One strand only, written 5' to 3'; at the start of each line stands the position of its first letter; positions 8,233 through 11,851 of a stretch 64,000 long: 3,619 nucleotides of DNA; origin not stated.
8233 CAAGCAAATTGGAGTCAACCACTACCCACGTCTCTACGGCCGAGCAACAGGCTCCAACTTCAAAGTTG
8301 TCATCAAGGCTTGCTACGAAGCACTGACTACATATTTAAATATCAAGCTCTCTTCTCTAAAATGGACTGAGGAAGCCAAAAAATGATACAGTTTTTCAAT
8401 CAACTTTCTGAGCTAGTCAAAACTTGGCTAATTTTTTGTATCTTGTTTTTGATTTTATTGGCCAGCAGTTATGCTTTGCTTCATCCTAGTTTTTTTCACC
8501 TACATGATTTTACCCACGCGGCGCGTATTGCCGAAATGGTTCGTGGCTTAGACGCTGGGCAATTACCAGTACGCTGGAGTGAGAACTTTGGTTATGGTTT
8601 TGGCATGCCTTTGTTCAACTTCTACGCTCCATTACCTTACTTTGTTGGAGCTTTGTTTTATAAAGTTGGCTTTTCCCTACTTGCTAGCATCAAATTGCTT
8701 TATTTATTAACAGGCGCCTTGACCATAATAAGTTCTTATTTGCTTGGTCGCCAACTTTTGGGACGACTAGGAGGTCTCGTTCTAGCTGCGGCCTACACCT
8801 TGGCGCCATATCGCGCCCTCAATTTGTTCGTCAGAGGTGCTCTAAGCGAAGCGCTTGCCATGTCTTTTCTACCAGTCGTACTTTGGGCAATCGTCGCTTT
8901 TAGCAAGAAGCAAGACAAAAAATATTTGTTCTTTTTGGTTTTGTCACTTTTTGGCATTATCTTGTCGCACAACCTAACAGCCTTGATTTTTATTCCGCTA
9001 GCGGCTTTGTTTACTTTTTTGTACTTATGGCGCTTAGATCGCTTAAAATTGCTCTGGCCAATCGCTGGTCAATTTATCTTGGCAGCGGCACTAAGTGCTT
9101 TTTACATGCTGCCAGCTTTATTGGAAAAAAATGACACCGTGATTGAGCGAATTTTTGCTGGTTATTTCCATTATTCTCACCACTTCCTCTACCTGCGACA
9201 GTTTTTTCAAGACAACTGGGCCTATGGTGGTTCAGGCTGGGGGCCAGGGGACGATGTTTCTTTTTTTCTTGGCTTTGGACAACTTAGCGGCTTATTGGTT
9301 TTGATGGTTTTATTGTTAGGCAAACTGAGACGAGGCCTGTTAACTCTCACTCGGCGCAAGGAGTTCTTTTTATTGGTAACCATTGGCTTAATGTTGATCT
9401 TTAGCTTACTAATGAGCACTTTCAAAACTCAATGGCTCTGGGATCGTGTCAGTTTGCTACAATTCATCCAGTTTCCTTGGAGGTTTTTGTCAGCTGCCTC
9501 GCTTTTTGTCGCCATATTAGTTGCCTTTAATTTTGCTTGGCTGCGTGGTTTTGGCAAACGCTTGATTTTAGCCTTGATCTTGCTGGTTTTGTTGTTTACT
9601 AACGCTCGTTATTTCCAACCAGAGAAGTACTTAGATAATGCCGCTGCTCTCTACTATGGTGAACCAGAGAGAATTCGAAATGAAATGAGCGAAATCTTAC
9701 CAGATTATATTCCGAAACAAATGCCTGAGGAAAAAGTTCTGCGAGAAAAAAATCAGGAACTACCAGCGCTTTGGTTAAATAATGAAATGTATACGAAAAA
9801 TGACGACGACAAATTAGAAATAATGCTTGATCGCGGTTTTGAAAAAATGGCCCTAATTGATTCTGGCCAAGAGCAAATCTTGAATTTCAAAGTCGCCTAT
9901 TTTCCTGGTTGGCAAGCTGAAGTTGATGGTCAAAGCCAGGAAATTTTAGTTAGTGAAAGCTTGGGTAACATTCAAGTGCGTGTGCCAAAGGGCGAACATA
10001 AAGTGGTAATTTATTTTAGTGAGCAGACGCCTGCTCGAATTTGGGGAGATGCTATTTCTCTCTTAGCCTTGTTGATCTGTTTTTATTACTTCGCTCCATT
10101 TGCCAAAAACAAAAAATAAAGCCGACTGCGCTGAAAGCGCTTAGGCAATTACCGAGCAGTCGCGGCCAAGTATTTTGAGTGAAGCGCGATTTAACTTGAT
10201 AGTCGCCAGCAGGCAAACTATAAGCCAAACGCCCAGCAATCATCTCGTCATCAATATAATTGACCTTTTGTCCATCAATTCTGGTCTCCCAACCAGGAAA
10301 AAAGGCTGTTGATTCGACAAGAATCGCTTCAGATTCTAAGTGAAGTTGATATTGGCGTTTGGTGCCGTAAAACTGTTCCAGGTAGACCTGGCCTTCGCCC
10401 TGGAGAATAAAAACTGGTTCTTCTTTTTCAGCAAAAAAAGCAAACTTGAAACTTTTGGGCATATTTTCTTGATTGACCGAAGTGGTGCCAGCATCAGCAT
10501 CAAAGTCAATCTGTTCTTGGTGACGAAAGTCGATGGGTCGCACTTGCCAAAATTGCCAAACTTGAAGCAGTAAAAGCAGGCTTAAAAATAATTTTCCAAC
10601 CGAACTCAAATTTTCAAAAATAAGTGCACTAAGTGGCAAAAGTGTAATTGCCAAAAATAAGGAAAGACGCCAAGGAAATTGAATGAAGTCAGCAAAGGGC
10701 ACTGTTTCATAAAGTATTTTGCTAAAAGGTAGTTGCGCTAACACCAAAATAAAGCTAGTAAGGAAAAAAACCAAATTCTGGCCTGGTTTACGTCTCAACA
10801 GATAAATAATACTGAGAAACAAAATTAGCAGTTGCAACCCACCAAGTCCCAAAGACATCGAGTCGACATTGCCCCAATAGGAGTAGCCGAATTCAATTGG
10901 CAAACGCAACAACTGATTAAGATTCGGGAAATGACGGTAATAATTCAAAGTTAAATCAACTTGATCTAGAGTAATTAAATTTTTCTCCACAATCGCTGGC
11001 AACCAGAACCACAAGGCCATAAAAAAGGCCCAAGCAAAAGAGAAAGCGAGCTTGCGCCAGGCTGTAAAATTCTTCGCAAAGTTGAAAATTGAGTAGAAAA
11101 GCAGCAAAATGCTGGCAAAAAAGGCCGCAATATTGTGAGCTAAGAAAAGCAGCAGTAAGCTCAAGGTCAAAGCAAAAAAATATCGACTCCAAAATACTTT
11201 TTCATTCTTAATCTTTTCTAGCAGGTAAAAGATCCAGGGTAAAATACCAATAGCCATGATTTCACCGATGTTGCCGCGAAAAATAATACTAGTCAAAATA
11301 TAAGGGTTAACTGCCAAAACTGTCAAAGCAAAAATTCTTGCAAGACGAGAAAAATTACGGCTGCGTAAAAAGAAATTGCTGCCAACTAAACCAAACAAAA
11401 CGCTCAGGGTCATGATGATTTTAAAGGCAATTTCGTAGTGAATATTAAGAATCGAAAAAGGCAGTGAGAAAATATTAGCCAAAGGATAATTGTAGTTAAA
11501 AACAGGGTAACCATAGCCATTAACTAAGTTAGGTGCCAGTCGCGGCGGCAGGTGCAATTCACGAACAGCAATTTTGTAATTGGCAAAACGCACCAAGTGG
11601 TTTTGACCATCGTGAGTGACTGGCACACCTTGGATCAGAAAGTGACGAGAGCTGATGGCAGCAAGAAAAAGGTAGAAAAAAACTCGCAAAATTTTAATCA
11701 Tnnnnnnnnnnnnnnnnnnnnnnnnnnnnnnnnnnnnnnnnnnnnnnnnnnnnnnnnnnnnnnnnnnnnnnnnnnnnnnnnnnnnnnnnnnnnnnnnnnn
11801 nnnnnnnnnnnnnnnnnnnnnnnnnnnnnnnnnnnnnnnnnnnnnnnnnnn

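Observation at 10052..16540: Tandem, translationally coupled array of three PMT/ArnT-like GT-C paralogs plus a YfhO/PTPS-related GT-C in one operon behind a flippase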

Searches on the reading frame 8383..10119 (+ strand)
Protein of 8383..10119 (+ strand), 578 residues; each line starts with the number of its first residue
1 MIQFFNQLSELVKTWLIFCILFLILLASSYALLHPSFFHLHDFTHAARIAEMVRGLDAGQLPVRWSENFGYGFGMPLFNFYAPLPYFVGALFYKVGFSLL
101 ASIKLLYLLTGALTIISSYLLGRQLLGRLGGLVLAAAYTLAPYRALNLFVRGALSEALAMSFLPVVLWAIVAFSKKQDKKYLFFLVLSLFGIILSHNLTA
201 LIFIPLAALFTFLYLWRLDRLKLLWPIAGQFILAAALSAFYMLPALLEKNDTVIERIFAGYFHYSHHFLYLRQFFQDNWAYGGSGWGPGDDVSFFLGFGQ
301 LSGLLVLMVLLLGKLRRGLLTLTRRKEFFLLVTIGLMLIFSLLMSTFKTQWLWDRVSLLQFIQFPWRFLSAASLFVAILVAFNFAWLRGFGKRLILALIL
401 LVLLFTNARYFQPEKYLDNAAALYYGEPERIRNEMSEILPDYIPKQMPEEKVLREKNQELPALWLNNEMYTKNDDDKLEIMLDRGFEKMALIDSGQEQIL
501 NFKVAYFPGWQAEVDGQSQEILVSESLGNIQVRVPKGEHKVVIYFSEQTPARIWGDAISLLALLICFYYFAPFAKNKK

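Call 4: search_protein_families(library=pfam, proteins=[window:8383-10119:+], max_evalue=0.01)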
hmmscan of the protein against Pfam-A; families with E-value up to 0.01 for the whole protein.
window:8383-10119:+ (578 aa): 3 families
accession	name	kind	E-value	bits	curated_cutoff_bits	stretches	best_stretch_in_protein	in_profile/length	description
PF10131.15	PTPS_related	-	7.9e-11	41.6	26.4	1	78-413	1-309/621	6-pyruvoyl-tetrahydropterin synthase related domain; membrane protein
PF09586.16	YfhO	-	1.3e-05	24.2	28.5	1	495-547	774-825/835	Bacterial membrane protein YfhO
PF13231.12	PMT_2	-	0.00063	20.4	26.1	1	82-237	3-154/160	Dolichyl-phosphate-mannose-protein mannosyltransferase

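Call 5: search_protein_families(library=ncbifam, proteins=[window:8383-10119:+], max_evalue=0.01)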
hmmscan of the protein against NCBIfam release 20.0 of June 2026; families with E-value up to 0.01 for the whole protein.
window:8383-10119:+ (578 aa): 0 families

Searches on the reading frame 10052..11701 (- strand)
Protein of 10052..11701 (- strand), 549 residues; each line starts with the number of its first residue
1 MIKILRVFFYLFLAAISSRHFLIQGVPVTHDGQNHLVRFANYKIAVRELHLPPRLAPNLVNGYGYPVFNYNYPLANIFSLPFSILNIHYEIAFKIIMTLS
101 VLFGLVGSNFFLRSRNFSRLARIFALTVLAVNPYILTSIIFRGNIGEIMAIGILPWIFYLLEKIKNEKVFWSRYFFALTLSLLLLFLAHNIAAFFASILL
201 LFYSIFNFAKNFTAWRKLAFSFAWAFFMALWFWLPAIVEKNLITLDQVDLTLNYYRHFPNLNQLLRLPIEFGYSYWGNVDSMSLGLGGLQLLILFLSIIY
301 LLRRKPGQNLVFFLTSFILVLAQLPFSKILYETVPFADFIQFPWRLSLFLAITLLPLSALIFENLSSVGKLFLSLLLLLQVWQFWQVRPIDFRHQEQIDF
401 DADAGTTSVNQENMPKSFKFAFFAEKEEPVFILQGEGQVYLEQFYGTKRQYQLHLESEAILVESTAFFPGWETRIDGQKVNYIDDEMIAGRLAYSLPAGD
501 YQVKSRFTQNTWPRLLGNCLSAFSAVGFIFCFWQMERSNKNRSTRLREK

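Call 4: search_protein_families(library=pfam, proteins=[window:10052-11701:-], max_evalue=0.01)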
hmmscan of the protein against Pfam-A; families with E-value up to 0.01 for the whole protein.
window:10052-11701:- (549 aa): 1 family
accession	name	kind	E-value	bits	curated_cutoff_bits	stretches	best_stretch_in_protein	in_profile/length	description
PF10131.15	PTPS_related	-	5e-06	25.7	26.4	1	91-373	24-292/621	6-pyruvoyl-tetrahydropterin synthase related domain; membrane protein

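Call 5: search_protein_families(library=ncbifam, proteins=[window:10052-11701:-], max_evalue=0.01)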
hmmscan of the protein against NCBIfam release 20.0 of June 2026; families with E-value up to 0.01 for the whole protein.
window:10052-11701:- (549 aa): 1 family
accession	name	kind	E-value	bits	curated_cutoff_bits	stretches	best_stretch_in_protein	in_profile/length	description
NF053599.1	transp_MmpA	equivalog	0.001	17.7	210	1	91-230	67-193/543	MmpA family trehalose lipid delivery protein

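Call 37: find_homologous_proteins(query=window:10052-11701:-)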
Query window:10052-11701:- (549 aa): 524 proteins with E <= 0.001 among 8000 candidates; the best 120 are listed.
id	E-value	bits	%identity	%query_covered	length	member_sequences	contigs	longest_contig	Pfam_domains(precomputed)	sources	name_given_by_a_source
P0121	0.0e+0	1224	100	100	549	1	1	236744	-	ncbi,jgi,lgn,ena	-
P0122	4.1e-264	896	72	99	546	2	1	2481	-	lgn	-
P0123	2.0e-229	781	64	99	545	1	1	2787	PF10131.16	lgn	-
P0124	4.4e-226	770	62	99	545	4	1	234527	-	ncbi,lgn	-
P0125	1.3e-225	769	62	96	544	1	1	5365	PF10131.16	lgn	-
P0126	3.0e-225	767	64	92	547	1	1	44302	PF10131.16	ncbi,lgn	-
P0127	3.9e-224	764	62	99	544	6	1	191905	PF10131.16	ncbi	-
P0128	2.9e-222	757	61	99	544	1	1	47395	-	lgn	-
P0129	3.5e-222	757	62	99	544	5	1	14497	PF10131.16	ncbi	-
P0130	2.4e-221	754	63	98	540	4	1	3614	PF10131.16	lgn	-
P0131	2.7e-221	754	62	99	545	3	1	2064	-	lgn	-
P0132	2.9e-221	754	62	95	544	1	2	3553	-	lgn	-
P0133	3.9e-220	750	61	98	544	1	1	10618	-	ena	-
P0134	4.3e-220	750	61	96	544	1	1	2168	-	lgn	-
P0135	1.1e-219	749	62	96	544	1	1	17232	-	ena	-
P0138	7.2e-216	736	62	98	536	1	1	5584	PF10131.16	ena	-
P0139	5.0e-214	730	60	99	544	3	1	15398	PF10131.16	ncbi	-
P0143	4.1e-209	714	59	99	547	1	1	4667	PF10131.16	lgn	-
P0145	1.1e-201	690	59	96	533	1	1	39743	PF10131.16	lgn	-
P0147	8.9e-185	634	56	94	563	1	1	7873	PF10131.16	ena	-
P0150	1.3e-177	610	53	96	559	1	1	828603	PF10131.16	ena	-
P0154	6.8e-176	604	53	93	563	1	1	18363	PF10131.16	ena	-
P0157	4.4e-168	579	52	92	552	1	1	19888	PF10131.16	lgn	-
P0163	1.0e-152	528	46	96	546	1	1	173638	PF10131.16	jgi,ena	jgi:hypothetical protein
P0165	7.2e-152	525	46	95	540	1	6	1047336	PF10131.16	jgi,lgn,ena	jgi:hypothetical protein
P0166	8.4e-152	525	45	99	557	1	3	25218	PF10131.16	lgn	-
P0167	4.6e-149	516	49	92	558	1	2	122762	PF10131.16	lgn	-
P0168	4.2e-148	513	47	90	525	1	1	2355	PF10131.16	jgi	jgi:hypothetical protein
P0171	9.5e-145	502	44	95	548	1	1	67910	PF10131.16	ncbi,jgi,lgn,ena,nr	ncbi:MAG: 6-pyruvoyl-tetrahydropterin synthase-related protein [Candidatus Pacebacteria bacterium]|n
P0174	9.9e-143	495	47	93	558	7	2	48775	PF10131.16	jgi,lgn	jgi:hypothetical protein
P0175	1.3e-141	491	44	94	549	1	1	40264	PF10131.16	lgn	-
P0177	2.2e-140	487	44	94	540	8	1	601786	PF10131.16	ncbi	-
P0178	5.9e-140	486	45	94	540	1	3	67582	PF10131.16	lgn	-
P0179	1.4e-138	481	43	96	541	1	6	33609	PF10131.16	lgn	-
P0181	4.1e-138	480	43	98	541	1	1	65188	PF10131.16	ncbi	-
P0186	1.4e-134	468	43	95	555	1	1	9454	PF10131.16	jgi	jgi:hypothetical protein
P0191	2.1e-133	464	58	65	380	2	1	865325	PF10131.16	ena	-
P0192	1.5e-132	461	41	98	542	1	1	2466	PF10131.16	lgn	-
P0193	5.1e-132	460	42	98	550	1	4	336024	PF10131.16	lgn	-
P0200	2.3e-128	448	45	89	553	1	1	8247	PF10131.16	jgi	jgi:hypothetical protein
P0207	3.9e-127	444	42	95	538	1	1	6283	PF10131.16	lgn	-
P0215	4.0e-126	440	42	94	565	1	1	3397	PF10131.16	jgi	jgi:hypothetical protein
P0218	1.9e-125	438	42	95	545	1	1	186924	PF10131.16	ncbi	-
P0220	2.8e-125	437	44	90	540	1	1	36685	PF10131.16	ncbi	-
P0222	7.5e-125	436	39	97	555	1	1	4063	PF10131.16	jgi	jgi:hypothetical protein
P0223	8.6e-125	436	42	91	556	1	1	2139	PF10131.16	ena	-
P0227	1.2e-123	432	40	97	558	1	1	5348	PF10131.16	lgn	-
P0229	2.1e-123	431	41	93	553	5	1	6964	PF10131.16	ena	-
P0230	4.9e-123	430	40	99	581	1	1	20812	PF10131.16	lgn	-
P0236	3.1e-122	427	43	91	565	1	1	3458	PF10131.16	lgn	-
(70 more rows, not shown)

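Call 40: search_solved_structures(query=A3, max_evalue=1)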
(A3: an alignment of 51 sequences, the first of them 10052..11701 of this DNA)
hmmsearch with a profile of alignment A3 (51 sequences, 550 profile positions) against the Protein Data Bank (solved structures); distinct sequences matched with E-value up to 1: 0.

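Call 50: predict_structure(alignment_id=A3)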
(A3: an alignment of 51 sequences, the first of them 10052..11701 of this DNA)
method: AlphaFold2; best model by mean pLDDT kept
length: 549 residues; sequences in the alignment: 51
mean_pLDDT: 92.2   pTM: 0.92
mean pLDDT of the five models: 92.2, 91.7, 89.8, 89.1, 88.7
residues with pLDDT >= 90: 439; 70-90: 89; 50-70: 16; < 50: 5
segments of 3 or more residues with pLDDT < 50: 276-280
pLDDT, mean of each block of 10 residues (from residue 1): 95 96 93 94 94 91 88 95 96 98 98 98 98 94 95 98 96 98 97 94 95 97 98 94 81 79 80 51 79 96 93 96 92 78 90 98 98 97 91 94 82 85 72 97 93 98 94 97 93 97 96 97 98 97 94
secondary structure, 60 per line:
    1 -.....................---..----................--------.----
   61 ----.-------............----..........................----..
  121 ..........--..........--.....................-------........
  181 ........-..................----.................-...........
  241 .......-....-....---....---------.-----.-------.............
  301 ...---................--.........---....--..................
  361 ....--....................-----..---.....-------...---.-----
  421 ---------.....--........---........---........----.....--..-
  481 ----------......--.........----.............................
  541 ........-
elements in order: H2-22 H32-47 H73-84 H89-114 H119-130 H133-142 H145-165 H173-188 H190-207 H212-228 H230-242 H244-247 H249-252 H254-257 H261-264 H288-303 H307-322 H325-333 H337-340 H343-364 H367-386 H397-401 E430-434 E437-444 E448-455 E459-466 E471-475 E491-496 E499-507 H512-548

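Call 53: fold_search(model_id=the predicted structure, library=pdb)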
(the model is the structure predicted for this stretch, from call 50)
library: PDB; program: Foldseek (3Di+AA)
matches with E <= 10: 209; with E <= 0.001: 15
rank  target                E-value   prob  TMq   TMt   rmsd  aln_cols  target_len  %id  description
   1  8age_A                1.3e-05  1.00  0.48  0.42  11.6       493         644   13  Structure of yeast oligosaccharylransferase complex with acceptor peptide bound (released 2022-12-07)
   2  6w98_A                2.4e-05  1.00  0.42  0.20   6.9       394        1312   16  Single-Particle Cryo-EM Structure of Arabinofuranosyltransferase AftD from Mycobacteria (released 2020-05-13)
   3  8agb_A                4.2e-05  1.00  0.43  0.37  13.0       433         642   14  Structure of yeast oligosaccharylransferase complex with lipid-linked oligosaccharide bound (released 2022-12-07)
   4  6ezn_F                4.8e-05  1.00  0.46  0.40  13.1       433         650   13  Cryo-EM structure of the yeast oligosaccharyltransferase (OST) complex (released 2018-01-17)
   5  7oci_F                6.5e-05  1.00  0.45  0.39  12.0       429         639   14  Cryo-EM structure of yeast Ost6p containing oligosaccharyltransferase complex (released 2022-02-16)
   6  6s7t_A                8.0e-05  1.00  0.41  0.33   9.6       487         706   13  Cryo-EM structure of human oligosaccharyltransferase complex OST-B (released 2019-12-18)
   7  6wby                  1.7e-04  1.00  0.41  0.20   7.4       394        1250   17  Single-Particle Cryo-EM Structure of Arabinofuranosyltransferase AftD from Mycobacteria, Mutant R1389S Class 2 (released 2020-05-13)
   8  6wbx                  1.7e-04  1.00  0.37  0.18  13.1       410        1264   15  Single-Particle Cryo-EM Structure of Arabinofuranosyltransferase AftD from Mycobacteria, Mutant R1389S Class 1 (released 2020-05-13)
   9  7e9s_A                2.7e-04  1.00  0.44  0.30  10.0       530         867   12  Archaeal oligosaccharyltransferase AglB from Archaeoglobus fulgidus in complex with an inhibitory peptide and a dolich (released 2021-09-08)
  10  8agc_A                2.8e-04  1.00  0.48  0.39  12.2       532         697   13  Structure of yeast oligosaccharylransferase complex with lipid-linked oligosaccharide and non-acceptor peptide bound (released 2022-12-07)
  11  8pn9_A                3.5e-04  1.00  0.46  0.39  12.6       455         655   12  Structure of human oligosaccharyltransferase OST-A complex bound to NGI-1 (released 2024-05-08)
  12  6c26_A                4.7e-04  1.00  0.44  0.38  12.9       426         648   13  The Cryo-EM structure of a eukaryotic oligosaccharyl transferase complex (released 2018-01-31)
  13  5gmy_A                4.7e-04  1.00  0.42  0.29  12.1       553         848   12  Crystal structure of the Archaeoglobus fulgidus oligosaccharyltransferase (O29867_ARCFU) tethered with an acceptor pep (released 2017-02-01)
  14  6ftg_5                4.9e-04  1.00  0.45  0.39  13.6       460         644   12  Subtomogram average of OST-containing ribosome-translocon complexes from canine rough microsomal membranes (released 2018-03-21)
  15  8b6l_I                6.9e-04  1.00  0.46  0.37  13.8       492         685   13  Subtomogram average of the human Sec61-TRAP-OSTA-translocon (released 2022-12-07)
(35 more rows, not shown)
